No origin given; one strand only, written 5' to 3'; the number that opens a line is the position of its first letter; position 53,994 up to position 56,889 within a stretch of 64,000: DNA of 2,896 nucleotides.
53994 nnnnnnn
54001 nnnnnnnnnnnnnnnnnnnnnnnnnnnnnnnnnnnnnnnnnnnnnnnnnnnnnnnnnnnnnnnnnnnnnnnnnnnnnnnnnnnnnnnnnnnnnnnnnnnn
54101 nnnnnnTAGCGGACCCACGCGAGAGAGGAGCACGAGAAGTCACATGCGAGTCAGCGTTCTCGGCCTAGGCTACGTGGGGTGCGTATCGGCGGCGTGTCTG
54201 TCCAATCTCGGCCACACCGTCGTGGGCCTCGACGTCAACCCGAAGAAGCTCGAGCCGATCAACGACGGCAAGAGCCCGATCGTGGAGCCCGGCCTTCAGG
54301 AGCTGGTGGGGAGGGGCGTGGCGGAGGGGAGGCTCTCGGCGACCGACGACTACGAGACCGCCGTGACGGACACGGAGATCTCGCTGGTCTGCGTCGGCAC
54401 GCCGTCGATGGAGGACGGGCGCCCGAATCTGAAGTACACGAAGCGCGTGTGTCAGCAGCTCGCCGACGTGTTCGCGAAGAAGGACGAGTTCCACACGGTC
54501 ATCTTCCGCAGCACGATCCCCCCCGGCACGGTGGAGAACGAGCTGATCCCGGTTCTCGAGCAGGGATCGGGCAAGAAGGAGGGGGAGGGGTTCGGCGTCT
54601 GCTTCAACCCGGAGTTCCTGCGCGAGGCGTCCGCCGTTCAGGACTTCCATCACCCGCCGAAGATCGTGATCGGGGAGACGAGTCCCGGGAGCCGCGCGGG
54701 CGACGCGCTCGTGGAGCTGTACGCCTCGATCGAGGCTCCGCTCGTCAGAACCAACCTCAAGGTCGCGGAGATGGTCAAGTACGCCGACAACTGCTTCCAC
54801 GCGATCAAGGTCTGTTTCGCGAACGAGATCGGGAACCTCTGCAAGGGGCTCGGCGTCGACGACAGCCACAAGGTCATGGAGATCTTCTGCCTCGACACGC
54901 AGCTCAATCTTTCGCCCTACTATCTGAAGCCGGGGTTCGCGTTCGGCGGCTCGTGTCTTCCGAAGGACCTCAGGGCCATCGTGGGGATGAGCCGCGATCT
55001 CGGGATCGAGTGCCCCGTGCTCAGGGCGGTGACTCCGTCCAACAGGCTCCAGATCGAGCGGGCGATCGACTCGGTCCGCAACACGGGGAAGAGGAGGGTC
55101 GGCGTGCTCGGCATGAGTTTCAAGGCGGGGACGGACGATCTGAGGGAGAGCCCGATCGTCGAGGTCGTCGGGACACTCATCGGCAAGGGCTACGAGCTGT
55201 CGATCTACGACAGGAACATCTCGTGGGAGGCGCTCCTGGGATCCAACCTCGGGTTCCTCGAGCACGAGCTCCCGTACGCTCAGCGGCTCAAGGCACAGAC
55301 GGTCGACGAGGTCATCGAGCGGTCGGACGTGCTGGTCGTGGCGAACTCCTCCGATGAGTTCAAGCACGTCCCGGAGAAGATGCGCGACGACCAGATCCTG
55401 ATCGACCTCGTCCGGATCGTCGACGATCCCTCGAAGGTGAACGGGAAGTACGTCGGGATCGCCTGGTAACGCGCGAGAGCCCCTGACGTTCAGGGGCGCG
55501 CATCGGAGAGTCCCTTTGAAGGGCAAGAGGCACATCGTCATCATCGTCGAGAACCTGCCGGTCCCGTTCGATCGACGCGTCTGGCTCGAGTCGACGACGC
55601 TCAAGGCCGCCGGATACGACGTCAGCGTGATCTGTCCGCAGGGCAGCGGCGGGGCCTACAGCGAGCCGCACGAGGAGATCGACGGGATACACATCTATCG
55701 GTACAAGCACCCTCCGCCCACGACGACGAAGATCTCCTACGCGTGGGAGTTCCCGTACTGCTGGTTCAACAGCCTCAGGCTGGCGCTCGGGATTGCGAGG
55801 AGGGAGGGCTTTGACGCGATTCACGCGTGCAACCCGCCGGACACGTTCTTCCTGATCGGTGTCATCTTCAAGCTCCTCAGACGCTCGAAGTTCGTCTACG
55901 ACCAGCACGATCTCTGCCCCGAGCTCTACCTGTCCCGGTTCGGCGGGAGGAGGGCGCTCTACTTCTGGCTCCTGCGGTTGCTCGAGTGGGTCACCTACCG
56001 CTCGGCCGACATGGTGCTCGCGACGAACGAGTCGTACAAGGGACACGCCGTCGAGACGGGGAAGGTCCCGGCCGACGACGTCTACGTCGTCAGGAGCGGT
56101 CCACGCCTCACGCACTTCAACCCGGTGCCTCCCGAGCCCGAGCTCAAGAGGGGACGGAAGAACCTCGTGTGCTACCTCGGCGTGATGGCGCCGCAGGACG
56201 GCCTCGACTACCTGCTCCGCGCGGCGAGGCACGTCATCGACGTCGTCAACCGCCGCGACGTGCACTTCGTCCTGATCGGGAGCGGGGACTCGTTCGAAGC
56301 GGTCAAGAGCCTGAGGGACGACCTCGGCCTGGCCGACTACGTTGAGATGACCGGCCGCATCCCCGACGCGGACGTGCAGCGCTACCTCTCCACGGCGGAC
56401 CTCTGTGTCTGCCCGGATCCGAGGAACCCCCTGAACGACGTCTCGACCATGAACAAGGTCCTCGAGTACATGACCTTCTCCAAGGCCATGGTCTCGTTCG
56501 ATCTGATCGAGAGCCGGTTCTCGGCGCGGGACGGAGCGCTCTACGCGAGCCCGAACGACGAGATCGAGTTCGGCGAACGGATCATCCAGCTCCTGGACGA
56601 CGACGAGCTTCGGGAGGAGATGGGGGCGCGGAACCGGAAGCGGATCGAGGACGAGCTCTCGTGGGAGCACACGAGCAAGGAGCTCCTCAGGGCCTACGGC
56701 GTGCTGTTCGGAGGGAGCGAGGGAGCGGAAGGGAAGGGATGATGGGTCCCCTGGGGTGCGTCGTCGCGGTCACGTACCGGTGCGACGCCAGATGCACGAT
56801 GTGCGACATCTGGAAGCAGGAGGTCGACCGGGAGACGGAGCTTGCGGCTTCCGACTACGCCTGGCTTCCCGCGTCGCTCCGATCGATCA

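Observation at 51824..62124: GDP-mannuronate supply (manC + algD-like) with a heparinase II/III-family protein, a radical SAM enzyme and a polyprenyl synthase inside a six-GT4 exopolysaccharide cluster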

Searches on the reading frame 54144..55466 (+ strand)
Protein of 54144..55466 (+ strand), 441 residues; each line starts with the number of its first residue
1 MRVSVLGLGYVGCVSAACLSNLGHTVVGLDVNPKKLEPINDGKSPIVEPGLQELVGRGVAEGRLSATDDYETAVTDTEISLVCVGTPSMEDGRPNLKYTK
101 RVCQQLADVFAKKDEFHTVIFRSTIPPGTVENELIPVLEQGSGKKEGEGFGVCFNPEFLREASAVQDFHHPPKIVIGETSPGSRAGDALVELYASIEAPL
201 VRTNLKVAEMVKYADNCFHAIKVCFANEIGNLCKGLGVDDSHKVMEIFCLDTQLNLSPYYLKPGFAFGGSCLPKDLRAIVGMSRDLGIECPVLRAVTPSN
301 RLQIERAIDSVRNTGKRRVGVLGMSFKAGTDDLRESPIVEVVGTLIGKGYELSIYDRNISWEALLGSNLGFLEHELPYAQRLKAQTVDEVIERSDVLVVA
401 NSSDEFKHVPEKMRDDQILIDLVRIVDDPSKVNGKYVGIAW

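Call 7: search_protein_families(library=pfam, proteins=[window:54144-55466:+], max_evalue=0.001)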
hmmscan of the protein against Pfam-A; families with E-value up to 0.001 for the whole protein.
window:54144-55466:+ (441 aa): 4 families
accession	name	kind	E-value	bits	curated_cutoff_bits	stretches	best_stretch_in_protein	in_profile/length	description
PF03721.20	UDPG_MGDP_dh_N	-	1.3e-54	185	27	1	1-184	1-181/187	UDP-glucose/GDP-mannose dehydrogenase family, NAD binding domain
PF00984.24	UDPG_MGDP_dh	-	1.4e-26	92.8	25.4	1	207-301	2-93/94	UDP-glucose/GDP-mannose dehydrogenase family, central domain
PF03720.21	UDPG_MGDP_dh_C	-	3.1e-16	60.1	30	1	320-427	1-102/103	UDP-glucose/GDP-mannose dehydrogenase family, UDP binding domain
PF03807.23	F420_oxidored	-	6.4e-05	23.9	21.6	0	3-91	2-74/94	NADP oxidoreductase coenzyme F420-dependent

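Call 8: search_protein_families(library=ncbifam, proteins=[window:54144-55466:+], max_evalue=0.001)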
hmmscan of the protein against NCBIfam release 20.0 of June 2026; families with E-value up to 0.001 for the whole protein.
window:54144-55466:+ (441 aa): 8 families
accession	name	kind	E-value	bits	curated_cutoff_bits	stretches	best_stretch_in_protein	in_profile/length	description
TIGR03026.1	NDP-sugDHase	subfamily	3.7e-120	401.4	189.8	1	1-422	1-411/413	nucleotide sugar dehydrogenase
NF041297.1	UDPGDh_AglM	equivalog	2.1e-100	336.7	670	1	1-431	1-422/429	UDP-glucose 6-dehydrogenase AglM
NF047673.2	TeichurnBiosyTuaD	equivalog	5.4e-75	253.2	700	1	2-363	3-357/439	UDP-glucose 6-dehydrogenase TuaD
NF040825.1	UDPMaNacDH_Arch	equivalog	2.5e-49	168.3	750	1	1-359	1-351/418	UDP-N-acetyl-D-mannosamine dehydrogenase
NF008286.0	PRK11064.1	equivalog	1.6e-42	145.6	459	1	2-424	5-417/420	UDP-N-acetyl-D-mannosamine dehydrogenase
NF011631.0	PRK15057.1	equivalog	7e-40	137.3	757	1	1-369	1-349/388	UDP-glucose 6-dehydrogenase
NF011729.0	PRK15182.1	equivalog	4.5e-17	61.9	592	1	2-359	8-357/425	Vi polysaccharide biosynthesis UDP-N-acetylglucosamine C-6 dehydrogenase TviB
TIGR00745.1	apbA_panE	subfamily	0.00027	20.3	141.35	0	2-83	1-75/305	2-dehydropantoate 2-reductase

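Call 9: search_solved_structures(query=window:54144-55466:+, max_evalue=1e-10, show_alignments=2)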
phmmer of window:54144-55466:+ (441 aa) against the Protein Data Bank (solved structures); distinct sequences matched with E-value up to 1e-10: 30.
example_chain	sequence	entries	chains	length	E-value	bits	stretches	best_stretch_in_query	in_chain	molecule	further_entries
1mfz_A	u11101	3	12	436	2.3e-138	465.2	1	1-441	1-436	GDP-mannose 6-dehydrogenase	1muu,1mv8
3vtf_A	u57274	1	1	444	1.1e-78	268.5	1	3-374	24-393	UDP-glucose 6-dehydrogenase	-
2y0e_A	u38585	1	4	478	2.7e-63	217.8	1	1-401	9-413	UDP-GLUCOSE DEHYDROGENASE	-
2y0d_A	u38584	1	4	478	4.9e-62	213.7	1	1-401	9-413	UDP-GLUCOSE DEHYDROGENASE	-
2y0c_A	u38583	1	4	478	4.9e-62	213.7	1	1-401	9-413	UDP-GLUCOSE DEHYDROGENASE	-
3gg2_A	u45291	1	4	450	7.9e-60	206.4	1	3-362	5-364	Sugar dehydrogenase, UDP-glucose/GDP-mannose dehydrogenase family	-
4a7p_A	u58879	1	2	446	1.1e-58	202.6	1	2-380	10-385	UDP-GLUCOSE DEHYDROGENASE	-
4r16_A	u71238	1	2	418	1.7e-41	145.9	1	1-357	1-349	418aa long hypothetical UDP-N-acetyl-D-mannosaminuronic acid dehydrogenase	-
3phl_A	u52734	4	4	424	7.3e-37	130.7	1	1-359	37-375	UDP-glucose 6-dehydrogenase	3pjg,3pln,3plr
3pid_A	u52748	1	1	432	7.6e-37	130.6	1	1-359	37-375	UDP-glucose 6-dehydrogenase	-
2o3j_A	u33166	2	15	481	1.6e-36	129.6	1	3-366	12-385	UDP-glucose 6-dehydrogenase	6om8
4xr9_A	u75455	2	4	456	6.5e-34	121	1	2-357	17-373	CalS8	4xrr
5w4x_A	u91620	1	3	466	1.4e-33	119.8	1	3-366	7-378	UDP-glucose 6-dehydrogenase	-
2q3e_A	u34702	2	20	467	1.5e-33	119.8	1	3-366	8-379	UDP-glucose 6-dehydrogenase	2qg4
3tdk_A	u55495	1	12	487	1.7e-33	119.6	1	3-366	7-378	UDP-glucose 6-dehydrogenase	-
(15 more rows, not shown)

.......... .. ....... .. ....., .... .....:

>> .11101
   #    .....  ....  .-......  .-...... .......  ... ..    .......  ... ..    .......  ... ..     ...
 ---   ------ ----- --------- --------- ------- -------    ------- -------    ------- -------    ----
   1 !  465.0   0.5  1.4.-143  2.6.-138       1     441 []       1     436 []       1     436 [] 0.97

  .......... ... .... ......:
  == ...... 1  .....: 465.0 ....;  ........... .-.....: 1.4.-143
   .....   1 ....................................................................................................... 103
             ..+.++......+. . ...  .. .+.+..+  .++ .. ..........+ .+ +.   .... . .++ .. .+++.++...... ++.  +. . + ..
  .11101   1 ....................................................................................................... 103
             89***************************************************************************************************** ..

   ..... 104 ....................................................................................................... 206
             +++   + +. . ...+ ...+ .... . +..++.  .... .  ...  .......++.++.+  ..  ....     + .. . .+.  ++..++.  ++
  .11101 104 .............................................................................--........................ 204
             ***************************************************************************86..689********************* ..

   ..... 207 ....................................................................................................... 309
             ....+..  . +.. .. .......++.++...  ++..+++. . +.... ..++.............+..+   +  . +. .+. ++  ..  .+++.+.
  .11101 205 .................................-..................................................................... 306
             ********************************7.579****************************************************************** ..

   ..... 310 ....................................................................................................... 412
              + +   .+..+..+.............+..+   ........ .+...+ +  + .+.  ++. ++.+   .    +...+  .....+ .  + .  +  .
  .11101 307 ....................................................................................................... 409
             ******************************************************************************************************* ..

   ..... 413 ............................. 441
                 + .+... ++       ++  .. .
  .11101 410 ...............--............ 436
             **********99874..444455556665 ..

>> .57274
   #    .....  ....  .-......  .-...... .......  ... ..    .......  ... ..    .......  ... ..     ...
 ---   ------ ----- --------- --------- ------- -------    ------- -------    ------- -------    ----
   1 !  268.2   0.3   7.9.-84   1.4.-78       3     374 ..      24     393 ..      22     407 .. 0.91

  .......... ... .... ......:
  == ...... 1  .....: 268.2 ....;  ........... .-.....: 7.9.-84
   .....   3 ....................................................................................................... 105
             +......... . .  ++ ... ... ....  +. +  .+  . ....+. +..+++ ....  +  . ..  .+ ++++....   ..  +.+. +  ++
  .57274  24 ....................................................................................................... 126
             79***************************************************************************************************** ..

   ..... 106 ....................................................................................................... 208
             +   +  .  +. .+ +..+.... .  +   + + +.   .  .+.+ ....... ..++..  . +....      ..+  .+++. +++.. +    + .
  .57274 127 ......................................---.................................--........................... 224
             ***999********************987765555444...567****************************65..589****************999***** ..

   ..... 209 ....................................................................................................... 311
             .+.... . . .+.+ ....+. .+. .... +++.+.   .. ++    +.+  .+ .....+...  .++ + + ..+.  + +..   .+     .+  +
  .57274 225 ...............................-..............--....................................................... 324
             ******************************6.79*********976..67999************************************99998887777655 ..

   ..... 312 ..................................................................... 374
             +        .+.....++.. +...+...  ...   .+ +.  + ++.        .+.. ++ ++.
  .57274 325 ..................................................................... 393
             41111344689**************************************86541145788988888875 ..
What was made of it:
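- On GDP-mannose 6-dehydrogenase (AlgD/GMD): Next best: 268 bits (3VTF, UDP-glucose DH) and 146 bits (4R16, UDP-ManNAcA DH) (call 9).
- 465 bits over the full length to AlgD, against 268 bits for the best UDP-glucose dehydrogenase (call 9). Full-length 465-bit match to AlgD, against 268 bits for the best UDP-glucose dehydrogenase (call 9).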

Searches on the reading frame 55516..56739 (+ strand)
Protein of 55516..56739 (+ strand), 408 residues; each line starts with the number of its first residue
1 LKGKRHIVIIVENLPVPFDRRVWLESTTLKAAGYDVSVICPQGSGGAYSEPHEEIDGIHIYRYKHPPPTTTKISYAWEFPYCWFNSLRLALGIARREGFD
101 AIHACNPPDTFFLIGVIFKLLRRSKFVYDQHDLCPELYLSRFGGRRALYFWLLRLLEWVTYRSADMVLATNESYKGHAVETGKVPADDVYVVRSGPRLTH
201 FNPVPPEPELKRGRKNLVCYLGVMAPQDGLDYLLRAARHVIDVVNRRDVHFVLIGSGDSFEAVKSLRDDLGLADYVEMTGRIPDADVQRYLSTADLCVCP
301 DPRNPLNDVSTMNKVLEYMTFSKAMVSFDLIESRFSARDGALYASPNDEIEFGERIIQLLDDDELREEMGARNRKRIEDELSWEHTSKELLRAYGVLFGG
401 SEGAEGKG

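Call 7: search_protein_families(library=pfam, proteins=[window:55516-56739:+], max_evalue=0.001)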
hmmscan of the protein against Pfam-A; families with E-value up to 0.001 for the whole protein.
window:55516-56739:+ (408 aa): 5 families
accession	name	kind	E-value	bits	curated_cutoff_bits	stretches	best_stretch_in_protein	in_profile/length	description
PF13692.12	Glyco_trans_1_4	-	1.9e-21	77.3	27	1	216-362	2-142/142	Glycosyl transferases group 1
PF00534.26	Glycos_transf_1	-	3.1e-19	69.6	26.4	1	209-376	9-172/172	Glycosyl transferases group 1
PF13579.12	Glyco_trans_4_4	-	3.8e-15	57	29.7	1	28-193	13-156/158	Glycosyl transferase 4-like domain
PF13439.12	Glyco_transf_4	-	8.3e-14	52.4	28.5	1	27-195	13-165/170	Glycosyltransferase Family 4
PF13524.12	Glyco_trans_1_2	-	3.1e-08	34.1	25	1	239-391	4-143/144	Glycosyl transferase-like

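Call 8: search_protein_families(library=ncbifam, proteins=[window:55516-56739:+], max_evalue=0.001)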
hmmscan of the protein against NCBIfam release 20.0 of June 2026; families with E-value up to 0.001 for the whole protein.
window:55516-56739:+ (408 aa): 16 families
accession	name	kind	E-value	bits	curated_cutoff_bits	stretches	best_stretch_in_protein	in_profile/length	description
TIGR04063.1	stp3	hypoth_equivalog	3.1e-24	85.6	442.05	1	31-395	29-393/397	TIGR04063 family PEP-CTERM/XrtA system glycosyltransferase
TIGR03087.1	stp1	hypoth_equivalog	2.6e-14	53.2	316.65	1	186-390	195-390/397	TIGR03087 family PEP-CTERM/XrtA system glycosyltransferase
TIGR02149.1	glgA_Coryne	subfamily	2.5e-11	43.3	302.4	1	142-394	127-387/391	glycogen synthase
TIGR03449.1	mycothiol_MshA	equivalog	5.5e-10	38.7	462.5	1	163-395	164-401/406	D-inositol-3-phosphate glycosyltransferase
NF041876.1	EPS_EpsE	equivalog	7.2e-10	38.7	400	1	183-387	182-386/389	exopolysaccharide biosynthesis GT4 family glycosyltransferase EpsE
TIGR03088.1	stp2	hypoth_equivalog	9.2e-08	31.5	409.05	1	184-394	157-370/374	TIGR03088 family PEP-CTERM/XrtA system glycosyltransferase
NF007640.0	PRK10307.1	subfamily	8.3e-07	28.2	276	1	215-390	229-400/411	WcaI family glycosyltransferase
NF047676.1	TeichurnBiosyTuaH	equivalog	1.1e-06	27.8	550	1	116-391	111-381/384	teichuronic acid biosynthesis protein TuaH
NF038229.1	Glyco4_Geo_Pelo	equivalog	2.1e-06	27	400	1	162-395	108-334/338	GPMC system family 4 glycosyltransferase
NF047684.1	TeichurnBiosyTuaC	equivalog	4.5e-06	25.8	550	1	214-395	218-387/391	teichuronic acid biosynthesis protein TuaC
TIGR03999.1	thiol_BshA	equivalog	1.1e-05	24.5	273.7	1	242-394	223-370/375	N-acetyl-alpha-D-glucosaminyl L-malate synthase BshA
NF050056.1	ProtGlycPglH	equivalog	2.5e-05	23.5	600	1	210-379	174-336/354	GalNAc-alpha-(1->4)-GalNAc-alpha-(1->3)-diNAcBac-PP-undecaprenol alpha-1,4-N-acetyl-D-galactosaminyltransferase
NF053787.1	GlcN_PG_synth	equivalog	2.7e-05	23.2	480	1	161-397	141-359/361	N-acetylglucosaminyl phosphatidylglycerol synthase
NF038295.1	EPS_HpsP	equivalog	8.3e-05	21.7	550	1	215-395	207-385/388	hormogonium polysaccharide biosynthesis glycosyltransferase HpsP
TIGR04157.1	glyco_rSAM_CFB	subfamily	0.00015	20.9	400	0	216-390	228-402/406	TIGR04157 family glycosyltransferase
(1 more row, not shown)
